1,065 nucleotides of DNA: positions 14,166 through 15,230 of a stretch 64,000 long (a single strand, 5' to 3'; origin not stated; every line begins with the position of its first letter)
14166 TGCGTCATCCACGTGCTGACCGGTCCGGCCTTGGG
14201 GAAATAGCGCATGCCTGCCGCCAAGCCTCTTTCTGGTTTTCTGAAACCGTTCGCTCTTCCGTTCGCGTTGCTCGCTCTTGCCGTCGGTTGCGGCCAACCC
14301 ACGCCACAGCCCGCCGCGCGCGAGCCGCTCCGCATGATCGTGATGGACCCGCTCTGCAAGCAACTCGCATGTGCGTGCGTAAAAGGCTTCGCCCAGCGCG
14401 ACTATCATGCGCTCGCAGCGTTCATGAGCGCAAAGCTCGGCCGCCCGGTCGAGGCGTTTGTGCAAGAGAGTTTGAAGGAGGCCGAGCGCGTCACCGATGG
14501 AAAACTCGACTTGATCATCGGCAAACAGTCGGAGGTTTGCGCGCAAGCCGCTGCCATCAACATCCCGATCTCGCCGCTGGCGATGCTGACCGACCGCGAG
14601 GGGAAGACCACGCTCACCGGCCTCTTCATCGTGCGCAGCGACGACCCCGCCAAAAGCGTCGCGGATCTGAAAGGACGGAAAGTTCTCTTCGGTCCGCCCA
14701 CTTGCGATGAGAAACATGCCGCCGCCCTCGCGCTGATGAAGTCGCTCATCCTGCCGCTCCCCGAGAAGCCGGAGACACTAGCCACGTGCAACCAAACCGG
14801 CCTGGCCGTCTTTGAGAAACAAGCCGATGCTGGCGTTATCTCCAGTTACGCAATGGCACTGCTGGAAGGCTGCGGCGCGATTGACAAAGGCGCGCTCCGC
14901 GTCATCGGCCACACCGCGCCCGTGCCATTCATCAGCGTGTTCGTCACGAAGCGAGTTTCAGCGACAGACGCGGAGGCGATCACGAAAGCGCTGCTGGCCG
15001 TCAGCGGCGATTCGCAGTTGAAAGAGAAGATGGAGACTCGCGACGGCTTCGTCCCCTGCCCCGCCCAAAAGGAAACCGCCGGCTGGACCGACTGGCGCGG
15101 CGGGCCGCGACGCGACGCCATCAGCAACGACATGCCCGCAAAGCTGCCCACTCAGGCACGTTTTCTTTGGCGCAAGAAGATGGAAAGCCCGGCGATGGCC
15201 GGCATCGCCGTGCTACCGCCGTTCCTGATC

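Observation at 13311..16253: Operon of a Cys-pair-rich NHL propeller and a PhnD-SBP / PQQ-propeller fusion lipoprotein with no transporter genes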

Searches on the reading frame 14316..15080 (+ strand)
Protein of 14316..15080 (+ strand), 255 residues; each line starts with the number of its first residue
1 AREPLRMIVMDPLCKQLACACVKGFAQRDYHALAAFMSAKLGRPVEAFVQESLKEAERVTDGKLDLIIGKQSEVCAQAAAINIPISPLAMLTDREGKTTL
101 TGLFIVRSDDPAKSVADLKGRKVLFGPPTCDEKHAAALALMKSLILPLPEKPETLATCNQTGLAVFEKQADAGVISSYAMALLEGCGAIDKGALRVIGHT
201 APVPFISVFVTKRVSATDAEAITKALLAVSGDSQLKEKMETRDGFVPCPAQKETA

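Call 31: search_solved_structures(query=window:14316-15080:+, max_evalue=1, show_alignments=4)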
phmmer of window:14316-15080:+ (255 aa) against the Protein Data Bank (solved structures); distinct sequences matched with E-value up to 1: 5.
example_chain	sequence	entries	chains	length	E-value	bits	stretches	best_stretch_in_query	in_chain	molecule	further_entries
5jvb_A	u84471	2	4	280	5.6e-08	35.9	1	32-207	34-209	Phosphonate ABC transporter, periplasmic phosphonate-binding protein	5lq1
5o2j_A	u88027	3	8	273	0.001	21.9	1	36-205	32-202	Probable phosphite transport system-binding protein PtxB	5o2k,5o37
5lv1_A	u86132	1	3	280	0.042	16.6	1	30-245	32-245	PtxB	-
2x26_A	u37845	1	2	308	0.24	14.2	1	103-186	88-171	PERIPLASMIC ALIPHATIC SULPHONATES-BINDING PROTEIN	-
7w0a_B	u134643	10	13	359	0.97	12.2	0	126-171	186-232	Loquacious, isoform D | Isoform PD of Protein Loquacious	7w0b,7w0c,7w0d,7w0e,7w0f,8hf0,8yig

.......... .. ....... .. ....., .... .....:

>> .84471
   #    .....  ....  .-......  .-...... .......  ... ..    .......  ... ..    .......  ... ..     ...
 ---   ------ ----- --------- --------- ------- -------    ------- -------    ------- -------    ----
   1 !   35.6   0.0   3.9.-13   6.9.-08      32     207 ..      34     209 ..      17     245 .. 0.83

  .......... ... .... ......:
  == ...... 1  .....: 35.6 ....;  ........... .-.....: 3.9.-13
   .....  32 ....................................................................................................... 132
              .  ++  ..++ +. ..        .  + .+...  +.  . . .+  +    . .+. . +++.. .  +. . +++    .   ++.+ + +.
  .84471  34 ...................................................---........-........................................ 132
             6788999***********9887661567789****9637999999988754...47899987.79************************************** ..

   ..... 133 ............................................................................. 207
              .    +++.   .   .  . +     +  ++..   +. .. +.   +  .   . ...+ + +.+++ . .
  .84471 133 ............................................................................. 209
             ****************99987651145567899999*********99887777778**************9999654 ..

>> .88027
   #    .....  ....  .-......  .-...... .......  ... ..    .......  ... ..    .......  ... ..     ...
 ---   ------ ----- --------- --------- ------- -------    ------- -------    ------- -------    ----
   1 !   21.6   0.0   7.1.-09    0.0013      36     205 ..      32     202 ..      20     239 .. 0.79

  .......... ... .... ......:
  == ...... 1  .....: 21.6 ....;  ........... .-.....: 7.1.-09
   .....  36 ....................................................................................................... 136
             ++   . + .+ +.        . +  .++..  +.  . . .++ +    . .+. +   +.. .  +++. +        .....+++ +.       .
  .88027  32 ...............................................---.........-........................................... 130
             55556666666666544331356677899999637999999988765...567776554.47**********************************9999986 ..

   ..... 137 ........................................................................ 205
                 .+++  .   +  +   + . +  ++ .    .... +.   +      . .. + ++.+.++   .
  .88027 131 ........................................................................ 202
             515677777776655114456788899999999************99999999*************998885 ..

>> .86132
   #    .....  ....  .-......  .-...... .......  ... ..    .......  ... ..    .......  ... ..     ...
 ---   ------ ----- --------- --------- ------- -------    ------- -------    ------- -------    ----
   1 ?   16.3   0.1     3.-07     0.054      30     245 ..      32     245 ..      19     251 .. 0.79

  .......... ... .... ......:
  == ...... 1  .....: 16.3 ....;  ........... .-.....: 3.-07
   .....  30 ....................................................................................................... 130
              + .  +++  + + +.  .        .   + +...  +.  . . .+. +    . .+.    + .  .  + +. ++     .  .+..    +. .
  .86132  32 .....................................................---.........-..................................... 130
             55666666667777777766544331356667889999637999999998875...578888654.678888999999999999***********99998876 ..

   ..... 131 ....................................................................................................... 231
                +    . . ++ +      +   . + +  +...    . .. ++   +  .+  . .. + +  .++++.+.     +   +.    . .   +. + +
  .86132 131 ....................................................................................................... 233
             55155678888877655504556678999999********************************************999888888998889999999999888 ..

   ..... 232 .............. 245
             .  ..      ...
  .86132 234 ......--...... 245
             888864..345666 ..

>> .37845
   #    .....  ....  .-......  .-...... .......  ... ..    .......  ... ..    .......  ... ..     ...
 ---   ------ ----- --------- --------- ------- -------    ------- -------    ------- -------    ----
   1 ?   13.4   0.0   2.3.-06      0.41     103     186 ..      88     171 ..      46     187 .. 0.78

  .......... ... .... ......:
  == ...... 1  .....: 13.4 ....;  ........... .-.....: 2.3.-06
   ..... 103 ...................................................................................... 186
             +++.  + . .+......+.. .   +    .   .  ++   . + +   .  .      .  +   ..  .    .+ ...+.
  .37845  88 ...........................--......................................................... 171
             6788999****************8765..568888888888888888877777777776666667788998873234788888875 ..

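Call 57: search_protein_representatives(protein=window:14316-15080:+)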
Query: 255 residues. Proteins with E-value up to 0.001 (for the whole library): 613; up to 1e-10: 317; up to 1e-30: 147. The best 150 are listed.
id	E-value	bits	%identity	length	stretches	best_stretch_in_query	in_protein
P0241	4.7e-83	294.7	56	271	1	4-250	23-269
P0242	1.8e-72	260.0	53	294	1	3-251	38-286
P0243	9.1e-72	257.7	52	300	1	3-250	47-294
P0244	7.2e-71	254.8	51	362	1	4-249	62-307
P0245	9.0e-71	254.5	50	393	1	1-252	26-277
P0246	2.9e-69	249.6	52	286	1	3-251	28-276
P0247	3.8e-69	249.2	52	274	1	3-248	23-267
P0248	2.4e-68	246.5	49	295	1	5-248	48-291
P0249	7.6e-66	238.3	49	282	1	4-246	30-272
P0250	8.6e-64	231.6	50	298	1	5-249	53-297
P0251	4.3e-63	229.3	49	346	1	2-248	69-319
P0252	1.9e-62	227.2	48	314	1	3-250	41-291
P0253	2.2e-62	227.0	52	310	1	5-250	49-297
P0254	3.7e-62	226.3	50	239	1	10-246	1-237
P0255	4.3e-62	226.1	48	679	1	5-250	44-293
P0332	1.5e-44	168.6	37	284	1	3-248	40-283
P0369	8.5e-35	136.8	35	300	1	3-251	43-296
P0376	2.9e-33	131.7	32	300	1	3-249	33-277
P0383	1.4e-31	126.2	34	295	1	3-253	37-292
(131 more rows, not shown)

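Call 60: find_encoding_contigs(protein=P0241, flank=6000, max_places=3)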
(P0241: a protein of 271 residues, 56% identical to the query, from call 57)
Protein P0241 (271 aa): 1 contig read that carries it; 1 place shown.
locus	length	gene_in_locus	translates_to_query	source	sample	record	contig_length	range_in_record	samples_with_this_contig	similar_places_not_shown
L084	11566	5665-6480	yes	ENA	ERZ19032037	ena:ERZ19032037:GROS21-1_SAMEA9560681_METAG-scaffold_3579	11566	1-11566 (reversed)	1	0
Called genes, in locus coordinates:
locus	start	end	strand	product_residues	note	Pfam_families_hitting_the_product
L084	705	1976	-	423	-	PF00406:ADK, PF13207:AAA_17 (weak)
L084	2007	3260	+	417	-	PF01011:PQQ (faint), PF13360:PQQ_2, PF13570:Beta-prop_ACSF4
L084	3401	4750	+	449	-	PF01011:PQQ (faint), PF13360:PQQ_2, PF13570:Beta-prop_ACSF4 (weak)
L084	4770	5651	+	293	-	PF08450:SGL (faint)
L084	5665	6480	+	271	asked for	PF12974:Phosphonate-bd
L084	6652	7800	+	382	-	-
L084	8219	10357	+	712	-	PF05226:CHASE2, PF00211:Guanylate_cyc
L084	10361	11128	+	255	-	PF01048:PNP_UDP_1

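Call 61: find_encoding_contigs(protein=P0242, flank=8000, max_places=3)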
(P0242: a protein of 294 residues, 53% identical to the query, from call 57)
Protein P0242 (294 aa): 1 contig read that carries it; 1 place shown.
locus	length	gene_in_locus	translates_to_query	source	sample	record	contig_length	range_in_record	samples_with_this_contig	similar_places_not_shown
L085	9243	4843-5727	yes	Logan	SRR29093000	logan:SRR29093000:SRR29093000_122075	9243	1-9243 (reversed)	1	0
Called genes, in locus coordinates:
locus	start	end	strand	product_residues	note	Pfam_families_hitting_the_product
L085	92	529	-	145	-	PF00472:RF-1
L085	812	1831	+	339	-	PF08450:SGL (faint), PF24684:Vgb_lyase (faint), PF01436:NHL (faint)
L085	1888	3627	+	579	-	PF02129:Peptidase_S15, PF08530:PepX_C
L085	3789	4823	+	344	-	PF01436:NHL (faint), PF08450:SGL (faint)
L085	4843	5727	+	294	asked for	PF12974:Phosphonate-bd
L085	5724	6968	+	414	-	PF01011:PQQ (faint), PF13570:Beta-prop_ACSF4, PF13360:PQQ_2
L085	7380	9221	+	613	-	PF13432:TPR_16 (faint), PF07719:TPR_2 (faint), PF13176:TPR_7 (faint), PF13181:TPR_8 (faint), PF13374:TPR_10 (faint), PF13424:TPR_12 (faint), PF13428:TPR_14 (faint), PF13174:TPR_6 (weak), +5 more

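Call 62: find_encoding_contigs(protein=P0243, flank=8000, max_places=3)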
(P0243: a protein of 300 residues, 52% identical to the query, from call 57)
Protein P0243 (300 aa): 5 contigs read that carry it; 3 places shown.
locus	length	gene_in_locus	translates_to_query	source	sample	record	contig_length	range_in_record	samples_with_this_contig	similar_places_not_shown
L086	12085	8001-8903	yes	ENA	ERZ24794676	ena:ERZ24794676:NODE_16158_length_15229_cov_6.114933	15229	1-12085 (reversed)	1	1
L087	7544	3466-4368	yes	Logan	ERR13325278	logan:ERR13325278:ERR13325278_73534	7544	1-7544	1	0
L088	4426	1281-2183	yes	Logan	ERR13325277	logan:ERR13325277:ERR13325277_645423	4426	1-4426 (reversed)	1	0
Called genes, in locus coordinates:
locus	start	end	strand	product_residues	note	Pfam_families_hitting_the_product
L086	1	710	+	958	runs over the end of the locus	-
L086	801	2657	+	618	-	PF07090:GATase1_like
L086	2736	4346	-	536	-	PF00884:Sulfatase, PF01663:Phosphodiest, PF16347:SGSH_C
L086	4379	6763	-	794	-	-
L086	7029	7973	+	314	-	PF08450:SGL (weak)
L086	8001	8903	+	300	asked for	PF12974:Phosphonate-bd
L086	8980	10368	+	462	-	-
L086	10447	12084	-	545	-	?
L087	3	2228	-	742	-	?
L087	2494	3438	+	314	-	PF08450:SGL (weak)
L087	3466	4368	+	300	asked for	PF12974:Phosphonate-bd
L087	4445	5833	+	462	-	-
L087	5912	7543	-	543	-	?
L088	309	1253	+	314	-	PF08450:SGL (weak)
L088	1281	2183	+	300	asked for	PF12974:Phosphonate-bd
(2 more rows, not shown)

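Call 63: find_encoding_contigs(protein=P0247, flank=8000, max_places=3)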
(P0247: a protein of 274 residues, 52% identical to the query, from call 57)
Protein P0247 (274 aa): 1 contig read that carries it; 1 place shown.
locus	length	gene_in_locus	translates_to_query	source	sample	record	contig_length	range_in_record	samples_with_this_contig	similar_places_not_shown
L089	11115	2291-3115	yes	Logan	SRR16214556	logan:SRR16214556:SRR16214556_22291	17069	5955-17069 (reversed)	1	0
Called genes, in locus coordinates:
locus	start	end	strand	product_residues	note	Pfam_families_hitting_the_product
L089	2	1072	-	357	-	?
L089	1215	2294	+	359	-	-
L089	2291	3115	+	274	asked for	PF12974:Phosphonate-bd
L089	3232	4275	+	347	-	PF01011:PQQ (faint), PF13360:PQQ_2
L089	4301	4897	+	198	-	PF01330:RuvA_N, PF14520:HHH_5, PF07499:RuvA_C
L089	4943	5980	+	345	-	PF05496:RuvB_N, PF05673:DUF815 (faint), PF01078:Mg_chelatase (faint), PF13191:AAA_16 (faint), PF07728:AAA_5, PF00004:AAA, PF17864:AAA_lid_4, PF05491:WHD_RuvB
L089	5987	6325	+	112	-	PF01648:ACPS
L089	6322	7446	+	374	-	PF14307:Glyco_tran_WbsX (faint), PF16317:Glyco_hydro_99 (weak)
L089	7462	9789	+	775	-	PF07690:MFS_1, PF02985:HEAT (faint), PF13513:HEAT_EZ (faint), PF13646:HEAT_2, PF00514:Arm (faint), PF03130:HEAT_PBS (faint), PF13646:HEAT_2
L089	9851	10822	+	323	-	PF00108:Thiolase_N, PF08545:ACP_syn_III, PF08541:ACP_syn_III_C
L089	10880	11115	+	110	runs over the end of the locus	-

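Call 66: find_encoding_contigs(protein=P0383, flank=8000, max_places=3)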
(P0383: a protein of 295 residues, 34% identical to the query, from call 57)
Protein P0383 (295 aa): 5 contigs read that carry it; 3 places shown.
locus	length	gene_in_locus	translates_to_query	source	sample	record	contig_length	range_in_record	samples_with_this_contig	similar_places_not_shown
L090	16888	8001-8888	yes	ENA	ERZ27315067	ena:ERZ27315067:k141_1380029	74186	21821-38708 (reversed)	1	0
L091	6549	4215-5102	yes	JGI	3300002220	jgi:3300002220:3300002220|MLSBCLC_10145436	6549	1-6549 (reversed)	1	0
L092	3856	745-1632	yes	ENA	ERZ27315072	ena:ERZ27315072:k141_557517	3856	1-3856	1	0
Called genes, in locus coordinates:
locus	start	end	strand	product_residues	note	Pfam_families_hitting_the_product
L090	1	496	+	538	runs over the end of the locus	PF13229:Beta_helix (faint), PF02415:Chlam_PMP (faint)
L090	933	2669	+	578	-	PF00009:GTP_EFTU, PF01926:MMR_HSR1 (faint), PF22042:EF-G_D2, PF03144:GTP_EFTU_D2, PF16658:RF3_C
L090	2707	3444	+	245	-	PF01564:Spermine_synth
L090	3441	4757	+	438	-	PF07690:MFS_1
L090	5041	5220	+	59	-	PF02537:CRCB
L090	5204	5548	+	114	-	PF02641:DUF190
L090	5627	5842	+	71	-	PF01925:TauE (weak)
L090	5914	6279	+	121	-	PF12840:HTH_20 (weak), PF01022:HTH_5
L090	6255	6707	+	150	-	PF01451:LMWPc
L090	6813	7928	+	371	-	PF01135:PCMT (weak), PF13489:Methyltransf_23 (weak), PF01209:Ubie_methyltran, PF13847:Methyltransf_31, PF08241:Methyltransf_11, PF08242:Methyltransf_12, PF13649:Methyltransf_25, PF02627:CMD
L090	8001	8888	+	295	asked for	PF12974:Phosphonate-bd, PF09084:NMT1 (weak)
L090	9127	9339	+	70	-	-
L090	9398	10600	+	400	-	PF13593:SBF_like, PF01758:SBF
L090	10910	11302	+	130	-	PF01610:DDE_Tnp_ISL3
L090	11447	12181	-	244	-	-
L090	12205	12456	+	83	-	PF02537:CRCB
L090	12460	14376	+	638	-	PF02927:CelD_N, PF00759:Glyco_hydro_9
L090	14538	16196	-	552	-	PF00890:FAD_binding_2, PF01266:DAO (weak), PF07992:Pyr_redox_2 (faint), PF02910:Succ_DH_flav_C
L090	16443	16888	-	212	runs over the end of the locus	-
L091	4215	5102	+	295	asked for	PF12974:Phosphonate-bd, PF09084:NMT1 (weak)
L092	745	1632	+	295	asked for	PF12974:Phosphonate-bd, PF09084:NMT1 (weak)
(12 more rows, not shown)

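Call 67: find_encoding_contigs(protein=P0376, flank=8000, max_places=3)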
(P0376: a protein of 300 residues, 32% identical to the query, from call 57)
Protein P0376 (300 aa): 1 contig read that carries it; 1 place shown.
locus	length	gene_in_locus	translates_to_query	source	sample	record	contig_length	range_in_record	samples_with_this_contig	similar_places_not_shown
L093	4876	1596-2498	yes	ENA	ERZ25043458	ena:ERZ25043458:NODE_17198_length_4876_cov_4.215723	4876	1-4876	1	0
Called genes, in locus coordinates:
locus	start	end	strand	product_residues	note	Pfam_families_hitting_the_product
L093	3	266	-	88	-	?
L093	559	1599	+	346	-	-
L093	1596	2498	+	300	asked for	PF12974:Phosphonate-bd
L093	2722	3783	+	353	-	PF01595:CNNM, PF00571:CBS (faint)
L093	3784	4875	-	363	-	?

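Call 68: find_encoding_contigs(protein=P0369, flank=8000, max_places=4)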
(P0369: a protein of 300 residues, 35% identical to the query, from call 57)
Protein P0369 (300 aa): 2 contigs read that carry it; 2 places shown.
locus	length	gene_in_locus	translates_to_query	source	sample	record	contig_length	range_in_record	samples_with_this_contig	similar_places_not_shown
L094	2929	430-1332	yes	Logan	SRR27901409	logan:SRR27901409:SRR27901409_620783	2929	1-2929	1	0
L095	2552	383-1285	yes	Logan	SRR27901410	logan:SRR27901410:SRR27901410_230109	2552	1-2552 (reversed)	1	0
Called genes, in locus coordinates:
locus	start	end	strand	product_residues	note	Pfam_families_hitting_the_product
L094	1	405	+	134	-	?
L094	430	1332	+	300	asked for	PF12974:Phosphonate-bd, PF09084:NMT1 (weak)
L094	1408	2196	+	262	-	PF03807:F420_oxidored, PF14748:P5CR_dimer (faint)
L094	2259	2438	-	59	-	-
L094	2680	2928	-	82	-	?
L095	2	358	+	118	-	?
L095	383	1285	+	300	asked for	PF12974:Phosphonate-bd, PF09084:NMT1 (weak)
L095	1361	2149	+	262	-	PF03807:F420_oxidored, PF14748:P5CR_dimer (faint)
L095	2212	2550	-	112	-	?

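Call 69: find_encoding_contigs(protein=P0332, flank=8000, max_places=4)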
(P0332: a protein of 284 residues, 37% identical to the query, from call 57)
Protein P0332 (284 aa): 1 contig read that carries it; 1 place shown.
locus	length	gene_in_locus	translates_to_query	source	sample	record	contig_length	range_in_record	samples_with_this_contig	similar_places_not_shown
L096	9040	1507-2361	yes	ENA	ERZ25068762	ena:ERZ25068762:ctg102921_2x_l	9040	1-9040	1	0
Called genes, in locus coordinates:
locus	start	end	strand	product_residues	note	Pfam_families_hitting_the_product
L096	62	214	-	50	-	-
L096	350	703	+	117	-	PF02311:AraC_binding (weak), PF07883:Cupin_2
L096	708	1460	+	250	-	PF00037:Fer4 (weak), PF12837:Fer4_6, PF13237:Fer4_10 (weak), PF14697:Fer4_21 (weak), PF12838:Fer4_7 (weak), PF13187:Fer4_9 (weak), PF27217:AF_0155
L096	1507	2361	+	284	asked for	PF12974:Phosphonate-bd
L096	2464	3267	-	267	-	PF01869:BcrAD_BadFG, PF02782:FGGY_C (weak)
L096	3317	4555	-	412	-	PF06050:HGD-D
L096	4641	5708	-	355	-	PF06050:HGD-D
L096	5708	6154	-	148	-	PF12802:MarR_2, PF01047:MarR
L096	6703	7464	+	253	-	-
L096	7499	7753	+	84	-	-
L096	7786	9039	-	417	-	?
